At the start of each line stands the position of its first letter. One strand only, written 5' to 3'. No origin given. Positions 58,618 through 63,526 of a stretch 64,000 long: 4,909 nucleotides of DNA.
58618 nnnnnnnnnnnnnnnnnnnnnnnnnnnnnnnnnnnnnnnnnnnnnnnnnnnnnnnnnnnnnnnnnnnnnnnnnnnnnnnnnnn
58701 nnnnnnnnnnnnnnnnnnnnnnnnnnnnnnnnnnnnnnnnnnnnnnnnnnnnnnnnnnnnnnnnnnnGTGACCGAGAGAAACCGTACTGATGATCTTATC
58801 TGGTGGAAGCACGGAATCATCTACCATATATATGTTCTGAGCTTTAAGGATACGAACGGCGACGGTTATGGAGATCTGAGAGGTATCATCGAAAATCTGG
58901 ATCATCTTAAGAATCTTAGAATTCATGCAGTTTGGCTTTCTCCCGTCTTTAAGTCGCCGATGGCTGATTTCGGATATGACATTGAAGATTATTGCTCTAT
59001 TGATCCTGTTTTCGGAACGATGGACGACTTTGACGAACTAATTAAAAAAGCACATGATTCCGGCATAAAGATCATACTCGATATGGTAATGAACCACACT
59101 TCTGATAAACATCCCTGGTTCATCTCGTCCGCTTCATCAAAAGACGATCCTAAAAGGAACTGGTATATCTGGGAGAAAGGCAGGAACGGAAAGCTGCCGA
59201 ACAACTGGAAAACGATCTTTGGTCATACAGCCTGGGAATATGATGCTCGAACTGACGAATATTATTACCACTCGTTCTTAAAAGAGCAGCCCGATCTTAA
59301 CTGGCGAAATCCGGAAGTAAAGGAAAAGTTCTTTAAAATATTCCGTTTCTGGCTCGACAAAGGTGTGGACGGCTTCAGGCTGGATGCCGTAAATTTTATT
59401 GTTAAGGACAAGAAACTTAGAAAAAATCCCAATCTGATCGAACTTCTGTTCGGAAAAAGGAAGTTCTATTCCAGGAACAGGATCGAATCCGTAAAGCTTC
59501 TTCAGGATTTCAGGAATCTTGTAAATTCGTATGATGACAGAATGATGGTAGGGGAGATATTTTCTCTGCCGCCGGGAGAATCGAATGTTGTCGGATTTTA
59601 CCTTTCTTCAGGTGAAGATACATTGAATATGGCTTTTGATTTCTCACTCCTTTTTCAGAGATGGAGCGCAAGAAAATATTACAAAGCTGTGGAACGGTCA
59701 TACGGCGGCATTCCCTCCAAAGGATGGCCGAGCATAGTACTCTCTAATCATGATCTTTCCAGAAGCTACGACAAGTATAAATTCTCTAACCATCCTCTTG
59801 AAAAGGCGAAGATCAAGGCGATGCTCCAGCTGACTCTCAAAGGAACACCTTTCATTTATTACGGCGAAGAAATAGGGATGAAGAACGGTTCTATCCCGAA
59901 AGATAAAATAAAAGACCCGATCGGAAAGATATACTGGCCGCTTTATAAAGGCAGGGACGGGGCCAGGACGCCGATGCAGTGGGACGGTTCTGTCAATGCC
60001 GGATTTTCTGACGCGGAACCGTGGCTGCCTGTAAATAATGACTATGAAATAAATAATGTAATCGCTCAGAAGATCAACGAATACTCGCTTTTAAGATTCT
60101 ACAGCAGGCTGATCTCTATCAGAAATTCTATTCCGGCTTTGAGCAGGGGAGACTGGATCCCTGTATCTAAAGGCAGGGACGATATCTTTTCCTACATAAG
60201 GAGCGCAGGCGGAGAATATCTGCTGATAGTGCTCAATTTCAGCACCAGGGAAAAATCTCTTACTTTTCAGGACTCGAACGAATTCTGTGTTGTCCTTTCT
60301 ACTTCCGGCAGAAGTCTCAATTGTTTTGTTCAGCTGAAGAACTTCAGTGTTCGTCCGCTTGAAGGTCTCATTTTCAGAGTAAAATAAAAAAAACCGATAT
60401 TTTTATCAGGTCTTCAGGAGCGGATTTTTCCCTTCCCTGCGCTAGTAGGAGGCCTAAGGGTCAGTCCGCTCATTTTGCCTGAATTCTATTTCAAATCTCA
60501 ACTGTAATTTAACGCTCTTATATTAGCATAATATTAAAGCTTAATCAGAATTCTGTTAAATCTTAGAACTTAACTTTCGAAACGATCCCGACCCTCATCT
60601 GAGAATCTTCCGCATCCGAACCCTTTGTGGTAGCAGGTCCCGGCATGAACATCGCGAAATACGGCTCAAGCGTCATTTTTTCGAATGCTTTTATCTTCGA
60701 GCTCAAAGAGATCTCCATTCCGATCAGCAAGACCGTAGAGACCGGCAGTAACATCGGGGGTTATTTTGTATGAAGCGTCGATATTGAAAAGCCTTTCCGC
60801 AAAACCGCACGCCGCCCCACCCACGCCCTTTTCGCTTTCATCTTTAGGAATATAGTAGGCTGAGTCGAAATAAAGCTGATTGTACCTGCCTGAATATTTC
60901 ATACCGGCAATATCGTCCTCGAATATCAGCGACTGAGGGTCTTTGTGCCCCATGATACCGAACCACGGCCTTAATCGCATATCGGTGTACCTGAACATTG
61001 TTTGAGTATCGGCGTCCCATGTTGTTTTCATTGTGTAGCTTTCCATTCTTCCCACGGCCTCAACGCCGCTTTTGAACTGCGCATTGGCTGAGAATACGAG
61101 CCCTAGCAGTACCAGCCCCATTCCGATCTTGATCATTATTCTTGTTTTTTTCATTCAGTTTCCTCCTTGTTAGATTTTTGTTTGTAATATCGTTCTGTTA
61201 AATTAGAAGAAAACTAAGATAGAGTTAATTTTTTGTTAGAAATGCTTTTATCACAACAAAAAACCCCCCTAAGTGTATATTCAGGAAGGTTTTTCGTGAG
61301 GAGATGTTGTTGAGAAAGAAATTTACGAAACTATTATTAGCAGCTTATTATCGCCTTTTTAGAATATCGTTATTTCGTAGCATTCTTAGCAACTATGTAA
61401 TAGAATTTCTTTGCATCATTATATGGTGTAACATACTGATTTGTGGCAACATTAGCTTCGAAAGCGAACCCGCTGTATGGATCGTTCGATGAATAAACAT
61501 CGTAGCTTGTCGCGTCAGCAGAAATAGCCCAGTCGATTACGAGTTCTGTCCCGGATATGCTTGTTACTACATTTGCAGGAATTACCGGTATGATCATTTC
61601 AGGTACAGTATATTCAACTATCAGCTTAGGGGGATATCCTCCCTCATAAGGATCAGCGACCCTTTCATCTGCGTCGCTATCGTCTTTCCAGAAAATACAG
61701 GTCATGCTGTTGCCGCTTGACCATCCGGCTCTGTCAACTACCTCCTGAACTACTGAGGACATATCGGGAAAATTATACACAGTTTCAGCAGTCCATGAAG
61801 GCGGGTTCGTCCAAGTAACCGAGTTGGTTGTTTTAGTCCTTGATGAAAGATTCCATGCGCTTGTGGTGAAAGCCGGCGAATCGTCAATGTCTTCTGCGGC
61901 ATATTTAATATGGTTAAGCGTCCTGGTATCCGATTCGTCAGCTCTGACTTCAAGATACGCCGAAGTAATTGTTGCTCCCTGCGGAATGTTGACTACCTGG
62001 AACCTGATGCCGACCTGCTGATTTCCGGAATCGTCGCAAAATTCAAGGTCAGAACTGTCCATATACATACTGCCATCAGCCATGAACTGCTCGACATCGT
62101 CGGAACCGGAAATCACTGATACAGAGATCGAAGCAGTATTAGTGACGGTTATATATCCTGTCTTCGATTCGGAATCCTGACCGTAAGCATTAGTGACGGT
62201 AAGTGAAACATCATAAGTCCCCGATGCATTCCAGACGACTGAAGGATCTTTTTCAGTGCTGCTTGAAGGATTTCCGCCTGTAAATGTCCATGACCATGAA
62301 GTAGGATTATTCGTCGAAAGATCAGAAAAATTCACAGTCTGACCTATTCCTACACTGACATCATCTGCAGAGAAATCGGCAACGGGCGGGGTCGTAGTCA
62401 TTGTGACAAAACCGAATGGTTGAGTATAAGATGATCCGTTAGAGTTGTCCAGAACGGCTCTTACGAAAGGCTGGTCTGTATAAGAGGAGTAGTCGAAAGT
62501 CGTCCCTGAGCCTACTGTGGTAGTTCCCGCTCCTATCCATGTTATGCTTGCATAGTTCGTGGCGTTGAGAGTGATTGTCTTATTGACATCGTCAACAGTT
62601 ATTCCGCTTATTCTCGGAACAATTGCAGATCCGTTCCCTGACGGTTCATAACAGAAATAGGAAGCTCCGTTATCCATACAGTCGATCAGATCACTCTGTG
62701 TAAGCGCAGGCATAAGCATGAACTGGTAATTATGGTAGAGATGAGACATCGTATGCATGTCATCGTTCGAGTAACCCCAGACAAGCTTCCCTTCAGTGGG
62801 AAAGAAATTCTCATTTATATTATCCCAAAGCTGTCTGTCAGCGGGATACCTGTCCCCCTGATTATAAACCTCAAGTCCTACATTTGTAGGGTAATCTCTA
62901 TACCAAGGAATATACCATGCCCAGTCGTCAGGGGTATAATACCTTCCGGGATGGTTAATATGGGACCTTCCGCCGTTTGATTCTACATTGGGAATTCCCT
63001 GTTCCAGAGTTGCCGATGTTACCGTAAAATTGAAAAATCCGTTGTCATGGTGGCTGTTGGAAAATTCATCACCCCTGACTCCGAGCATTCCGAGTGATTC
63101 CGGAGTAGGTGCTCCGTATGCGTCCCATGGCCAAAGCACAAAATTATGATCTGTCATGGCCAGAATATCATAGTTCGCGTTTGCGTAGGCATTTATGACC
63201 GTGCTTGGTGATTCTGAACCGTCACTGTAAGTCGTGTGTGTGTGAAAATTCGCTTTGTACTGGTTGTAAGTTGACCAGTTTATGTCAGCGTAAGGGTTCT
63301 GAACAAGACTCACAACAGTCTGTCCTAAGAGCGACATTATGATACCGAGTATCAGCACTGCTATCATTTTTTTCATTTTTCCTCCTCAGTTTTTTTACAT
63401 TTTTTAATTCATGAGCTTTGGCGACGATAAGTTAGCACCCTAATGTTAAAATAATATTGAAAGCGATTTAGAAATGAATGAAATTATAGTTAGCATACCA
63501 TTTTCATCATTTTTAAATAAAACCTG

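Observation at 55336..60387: A candidate Pho-regulated module of a START lipid-binding protein, a PHP-phosphoesterase/GT4 fusion and a GH13 enzyme, directly downstream of a three-unit Pho-box-like array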

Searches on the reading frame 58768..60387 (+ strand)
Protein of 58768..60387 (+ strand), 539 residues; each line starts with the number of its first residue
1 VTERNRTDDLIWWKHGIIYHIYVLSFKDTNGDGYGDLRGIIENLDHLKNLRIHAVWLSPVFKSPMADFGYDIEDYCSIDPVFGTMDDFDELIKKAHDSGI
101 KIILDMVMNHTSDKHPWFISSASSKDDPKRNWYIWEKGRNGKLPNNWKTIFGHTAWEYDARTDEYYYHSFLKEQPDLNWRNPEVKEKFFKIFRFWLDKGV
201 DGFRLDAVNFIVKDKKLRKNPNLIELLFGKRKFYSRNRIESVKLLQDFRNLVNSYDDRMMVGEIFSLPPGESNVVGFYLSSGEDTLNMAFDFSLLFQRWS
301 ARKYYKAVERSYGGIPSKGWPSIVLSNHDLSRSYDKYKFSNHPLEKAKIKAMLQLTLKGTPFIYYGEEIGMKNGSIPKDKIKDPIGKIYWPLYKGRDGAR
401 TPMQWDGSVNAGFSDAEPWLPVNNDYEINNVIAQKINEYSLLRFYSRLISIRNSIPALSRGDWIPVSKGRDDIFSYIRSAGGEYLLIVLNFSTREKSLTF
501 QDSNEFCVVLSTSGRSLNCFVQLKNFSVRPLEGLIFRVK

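Call 3: search_protein_families(library=pfam, proteins=[window:58768-60387:+], max_evalue=0.01)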
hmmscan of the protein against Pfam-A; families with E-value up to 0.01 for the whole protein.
window:58768-60387:+ (539 aa): 5 families
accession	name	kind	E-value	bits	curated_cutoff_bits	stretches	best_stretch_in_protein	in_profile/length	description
PF00128.31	Alpha-amylase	-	8.3e-135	450.9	22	1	21-461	2-446/446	Alpha amylase, catalytic domain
PF23915.1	SusG_C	-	7.6e-05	23.4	27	1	473-513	1-43/62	Alpha-amylase SusG C-terminal domain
PF16657.11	Malt_amylase_C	-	0.0019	18.7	27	1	470-503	10-43/75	Maltogenic Amylase, C-terminal domain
PF11941.14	DUF3459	-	0.0037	18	22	1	444-514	1-72/90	Domain of unknown function (DUF3459)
PF02806.24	Alpha-amylase_C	-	0.0055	17.4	21.2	0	463-516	1-57/95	Alpha amylase, C-terminal all-beta domain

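Call 5: search_protein_families(library=ncbifam, proteins=[window:58768-60387:+], max_evalue=0.001)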
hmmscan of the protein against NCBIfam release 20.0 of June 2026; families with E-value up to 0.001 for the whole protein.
window:58768-60387:+ (539 aa): 39 families (the best 25 are shown)
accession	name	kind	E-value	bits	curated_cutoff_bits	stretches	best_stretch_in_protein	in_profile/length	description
NF051899.1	BetGalacBglAAgro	equivalog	2.9e-154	514.4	900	1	12-515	2-516/537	beta-galactosidase BglA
TIGR02403.1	trehalose_treC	equivalog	6.9e-130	434.3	799.05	2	12-375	1-367/544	alpha,alpha-phosphotrehalase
NF008183.0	PRK10933.1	subfamily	3.9e-117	392.2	535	2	10-375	5-372/551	alpha,alpha-phosphotrehalase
TIGR02456.1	treS_nterm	equivalog_domain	2.2e-105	353.2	678.35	2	12-329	2-307/539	maltose alpha-D-glucosyltransferase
NF041090.1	Cyc-maltodext_AglB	equivalog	5.3e-44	150.8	540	2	35-208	62-208/470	cyclomaltodextrinase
NF008051.0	PRK10785.1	equivalog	2.8e-41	141.4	568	1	35-224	176-353/607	maltodextrin glucosidase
NF041321.1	Alpha-amyl_MalA_Halo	equivalog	3.2e-37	128.3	875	1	8-150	252-394/666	alpha-amylase MalA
NF011083.0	PRK14510.1-2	equivalog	9.3e-23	79.7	1322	1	35-211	220-386/1186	bifunctional glycogen debranching protein GlgX/4-alpha-glucanotransferase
TIGR02402.1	trehalose_TreZ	equivalog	1.4e-16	59.9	538.8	1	13-111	92-186/545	malto-oligosyltrehalose trehalohydrolase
NF008967.0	PRK12313.1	equivalog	5.6e-15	54.7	577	1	18-112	150-246/633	1,4-alpha-glucan branching protein GlgB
NF007059.0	PRK09505.2-4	equivalog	2.4e-14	52.6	865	1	35-112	226-317/683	alpha-amylase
NF007060.0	PRK09505.2-5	equivalog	4.6e-14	51.4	790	1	35-111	232-322/690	alpha-amylase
NF007051.0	PRK09505.1-1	equivalog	7.3e-14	50.7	864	1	35-112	236-327/686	alpha-amylase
NF003811.1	PRK05402.1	equivalog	2e-13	49.8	741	1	18-115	143-242/619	1,4-alpha-glucan branching protein GlgB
TIGR02401.1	trehalose_TreY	equivalog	2.6e-13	49.1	498.65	1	42-112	20-91/838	malto-oligosyltrehalose synthase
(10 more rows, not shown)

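Call 36: search_solved_structures(query=window:58768-60384:+, max_evalue=1e-30, show_alignments=1)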
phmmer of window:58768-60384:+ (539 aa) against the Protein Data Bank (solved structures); distinct sequences matched with E-value up to 1e-30: 97 (the best 60 are shown).
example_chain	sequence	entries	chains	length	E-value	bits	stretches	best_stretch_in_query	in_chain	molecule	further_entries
3wy1_A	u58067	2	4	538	1.8e-127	429.4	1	8-500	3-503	Alpha-glucosidase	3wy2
3wy4_A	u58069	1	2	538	3.4e-127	428.4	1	8-500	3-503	Alpha-glucosidase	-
3wy3_A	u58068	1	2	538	8.4e-127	427.2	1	8-500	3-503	Alpha-glucosidase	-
7voh_A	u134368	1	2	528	1.2e-125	423.4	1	9-494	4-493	alpha-glucosidase QsGH13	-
6aav_A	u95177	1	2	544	6.3e-120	404.5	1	11-497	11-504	Alpha-glucosyltransferase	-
2ze0_A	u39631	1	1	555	3.2e-119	402.1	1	11-530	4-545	Alpha-glucosidase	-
1uok_A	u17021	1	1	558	1.8e-114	386.4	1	12-539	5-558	OLIGO-1,6-GLUCOSIDASE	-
5zcb_A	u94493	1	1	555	3.1e-112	379.1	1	12-507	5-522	Alpha-glucosidase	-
8ids_A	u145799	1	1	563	3.7e-112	378.8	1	12-507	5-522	Alpha-glucosidase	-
5zcc_A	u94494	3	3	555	6.8e-112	377.9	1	12-507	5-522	Alpha-glucosidase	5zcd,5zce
8ibk_A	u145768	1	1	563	7.8e-112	377.7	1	12-389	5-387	Alpha-glucosidase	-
4gin_A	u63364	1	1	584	1.6e-108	366.8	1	11-374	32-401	Sucrose isomerase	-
4h2c_A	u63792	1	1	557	1.9e-108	366.6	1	12-374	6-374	Sucrose isomerase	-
4go8_A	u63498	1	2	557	2e-108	366.5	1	12-374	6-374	Sucrose isomerase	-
1zja_A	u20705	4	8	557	3.2e-108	365.8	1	12-374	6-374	Trehalulose synthase | Sucrose isomerase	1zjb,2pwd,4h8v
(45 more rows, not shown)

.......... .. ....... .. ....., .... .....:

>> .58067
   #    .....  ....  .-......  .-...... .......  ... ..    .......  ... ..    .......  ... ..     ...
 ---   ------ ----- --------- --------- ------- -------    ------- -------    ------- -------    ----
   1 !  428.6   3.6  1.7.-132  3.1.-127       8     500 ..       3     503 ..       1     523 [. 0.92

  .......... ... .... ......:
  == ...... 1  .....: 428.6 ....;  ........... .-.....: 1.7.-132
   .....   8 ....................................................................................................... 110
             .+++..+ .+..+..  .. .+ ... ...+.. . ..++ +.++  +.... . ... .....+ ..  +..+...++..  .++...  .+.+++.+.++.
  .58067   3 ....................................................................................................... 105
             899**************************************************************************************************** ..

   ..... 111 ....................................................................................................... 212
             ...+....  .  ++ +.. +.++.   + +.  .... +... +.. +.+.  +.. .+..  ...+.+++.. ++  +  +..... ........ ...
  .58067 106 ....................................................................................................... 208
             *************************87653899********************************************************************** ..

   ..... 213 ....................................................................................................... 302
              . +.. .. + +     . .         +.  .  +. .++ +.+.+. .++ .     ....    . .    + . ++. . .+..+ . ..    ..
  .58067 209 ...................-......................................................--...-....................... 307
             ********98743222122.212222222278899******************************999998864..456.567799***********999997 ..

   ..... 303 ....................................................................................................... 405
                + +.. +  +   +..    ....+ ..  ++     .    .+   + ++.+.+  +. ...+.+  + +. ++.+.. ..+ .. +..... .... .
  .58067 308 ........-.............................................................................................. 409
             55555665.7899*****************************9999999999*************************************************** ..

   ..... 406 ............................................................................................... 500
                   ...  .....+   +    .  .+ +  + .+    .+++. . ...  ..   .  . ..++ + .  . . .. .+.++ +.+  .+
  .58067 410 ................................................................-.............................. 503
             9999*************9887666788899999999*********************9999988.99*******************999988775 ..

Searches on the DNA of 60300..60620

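Call 67: search_rna_families(source=window, start=60300, end=60620, threshold=evalue, max_evalue=10)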
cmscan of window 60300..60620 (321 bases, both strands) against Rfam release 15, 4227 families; matches with E-value up to 10: 7.
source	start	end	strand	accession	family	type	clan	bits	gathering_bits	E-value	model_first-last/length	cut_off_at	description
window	60370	60416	-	RF01096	PK-HAV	Cis-reg;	-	18.5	50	9.5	1-56/56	no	HepA virus 3'-terminal pseudoknot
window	60365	60554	-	RF02111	IS009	Gene;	-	17.3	117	0.046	1-199/199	no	IS009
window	60389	60429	+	RF03940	MIR9563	Gene; miRNA;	-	15.9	90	2.6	43-83/127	no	MIR9563 microRNA precursor family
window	60317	60354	-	RF03050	RAGATH-25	Gene; sRNA;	-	14.8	49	0.38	1-50/50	no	RAGATH-25 RNA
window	60328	60410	+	RF01161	SNORD5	Gene; snRNA; snoRNA; CD-box;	-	14.7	55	7.1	1-72/72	no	Small nucleolar RNA SNORD5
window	60362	60392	+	RF02031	tpke11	Gene; sRNA;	-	12.8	43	5.2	1-77/77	no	tpke11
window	60328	60413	-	RF01509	Afu_300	Gene; snRNA; snoRNA; CD-box;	-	12.1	40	9.1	1-91/91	no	A. fumigatus snoRNA Afu_300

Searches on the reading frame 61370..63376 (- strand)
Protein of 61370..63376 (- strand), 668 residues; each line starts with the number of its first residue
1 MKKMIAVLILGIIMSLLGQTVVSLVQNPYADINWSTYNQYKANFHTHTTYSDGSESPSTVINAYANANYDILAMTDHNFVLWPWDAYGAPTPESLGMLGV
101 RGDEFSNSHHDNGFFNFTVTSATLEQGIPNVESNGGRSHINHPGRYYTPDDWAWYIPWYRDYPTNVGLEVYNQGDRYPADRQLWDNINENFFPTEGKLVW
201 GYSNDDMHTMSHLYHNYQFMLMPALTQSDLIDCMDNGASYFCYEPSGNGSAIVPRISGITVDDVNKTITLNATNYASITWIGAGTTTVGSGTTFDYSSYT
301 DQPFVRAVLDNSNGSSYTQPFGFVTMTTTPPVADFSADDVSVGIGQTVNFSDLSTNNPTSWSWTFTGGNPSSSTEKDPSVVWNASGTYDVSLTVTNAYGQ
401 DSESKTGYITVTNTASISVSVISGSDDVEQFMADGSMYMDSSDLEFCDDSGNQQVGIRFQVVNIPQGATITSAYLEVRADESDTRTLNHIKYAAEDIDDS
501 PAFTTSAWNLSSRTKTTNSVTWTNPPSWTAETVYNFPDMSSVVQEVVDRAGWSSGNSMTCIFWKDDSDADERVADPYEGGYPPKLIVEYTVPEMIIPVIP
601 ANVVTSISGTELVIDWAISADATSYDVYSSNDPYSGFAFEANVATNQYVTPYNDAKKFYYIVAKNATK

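Call 3: search_protein_families(library=pfam, proteins=[window:61370-63376:-], max_evalue=0.01)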
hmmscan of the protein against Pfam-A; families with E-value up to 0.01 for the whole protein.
window:61370-63376:- (668 aa): 3 families
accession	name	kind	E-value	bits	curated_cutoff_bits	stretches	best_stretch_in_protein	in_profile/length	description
PF18911.6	PKD_4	-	1.3e-11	44.8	27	1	329-411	2-85/85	PKD domain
PF00801.26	PKD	-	8.6e-09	35.7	23.5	1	338-405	7-76/80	PKD domain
PF02811.25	PHP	-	0.00016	22.5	26.4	1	44-80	2-40/164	PHP domain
